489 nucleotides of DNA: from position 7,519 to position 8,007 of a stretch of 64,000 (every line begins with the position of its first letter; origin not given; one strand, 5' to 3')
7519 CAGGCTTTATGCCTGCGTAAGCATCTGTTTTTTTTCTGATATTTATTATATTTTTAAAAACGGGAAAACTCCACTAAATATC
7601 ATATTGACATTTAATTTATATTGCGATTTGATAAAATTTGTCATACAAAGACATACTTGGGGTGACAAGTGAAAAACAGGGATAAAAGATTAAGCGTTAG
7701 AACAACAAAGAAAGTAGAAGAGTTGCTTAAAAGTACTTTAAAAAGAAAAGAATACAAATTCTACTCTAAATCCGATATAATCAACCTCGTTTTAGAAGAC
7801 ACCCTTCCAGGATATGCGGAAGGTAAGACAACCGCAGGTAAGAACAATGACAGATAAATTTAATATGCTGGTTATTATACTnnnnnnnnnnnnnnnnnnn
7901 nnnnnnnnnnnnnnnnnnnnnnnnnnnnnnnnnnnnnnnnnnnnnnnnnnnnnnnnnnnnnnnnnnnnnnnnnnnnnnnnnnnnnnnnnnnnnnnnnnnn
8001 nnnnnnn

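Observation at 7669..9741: Compact RHH / Dam-like methyltransferase / HNH-nuclease module, probably a Type II R-M system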

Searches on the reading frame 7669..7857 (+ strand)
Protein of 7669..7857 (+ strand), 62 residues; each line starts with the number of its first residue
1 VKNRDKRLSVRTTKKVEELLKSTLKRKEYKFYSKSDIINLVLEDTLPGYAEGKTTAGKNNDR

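Call 3: search_protein_families(library=pfam, proteins=[window:7669-7857:+], max_evalue=0.1)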
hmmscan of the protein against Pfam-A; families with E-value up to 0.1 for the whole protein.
window:7669-7857:+ (62 aa): 0 families

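Call 4: search_protein_families(library=ncbifam, proteins=[window:7669-7857:+], max_evalue=0.1)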
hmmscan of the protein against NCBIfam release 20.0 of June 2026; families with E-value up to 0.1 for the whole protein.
window:7669-7857:+ (62 aa): 0 families

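Call 5: search_protein_families(library=padloc, proteins=[window:7669-7857:+], max_evalue=0.1)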
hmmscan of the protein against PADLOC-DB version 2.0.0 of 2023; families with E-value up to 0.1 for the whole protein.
window:7669-7857:+ (62 aa): 0 families

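Call 49: find_homologous_proteins(query=window:7669-7854:+, max_evalue=10)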
Query seq(62 aa) (62 aa): 1 proteins with E <= 10 among 2 candidates.
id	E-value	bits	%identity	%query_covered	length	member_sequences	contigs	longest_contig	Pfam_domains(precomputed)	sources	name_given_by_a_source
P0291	1.0e-31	124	100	100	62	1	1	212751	-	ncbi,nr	ncbi:MAG: hypothetical protein KA120_00605 [Candidatus Goldbacteria bacterium]|nr:hypothetical prote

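Call 53: search_protein_families(library=pfam, proteins=[window:7669-7854:+], max_evalue=1)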
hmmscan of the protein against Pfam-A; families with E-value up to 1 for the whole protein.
seq(62 aa): 1 family
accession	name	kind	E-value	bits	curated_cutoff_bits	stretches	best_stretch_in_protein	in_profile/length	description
PF22757.1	GeBP-like_C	-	0.15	12.5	27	1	4-41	25-62/68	Glabrous-enhancer-binding protein-like family, C-terminal domain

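Call 60: predict_structure(protein=window:7669-7854:+)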
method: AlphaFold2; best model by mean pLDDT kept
length: 62 residues; sequences in the alignment: 1
mean_pLDDT: 61.6   pTM: 0.31
mean pLDDT of the five models: 61.6, 60.9, 60.9, 59.6, 59.6
residues with pLDDT >= 90: 0; 70-90: 11; 50-70: 44; < 50: 7
segments of 3 or more residues with pLDDT < 50: 60-62
pLDDT, mean of each block of 10 residues (from residue 1): 60 70 62 70 63 49 45
secondary structure, 60 per line:
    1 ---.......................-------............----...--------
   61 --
elements in order: H4-26 H34-45
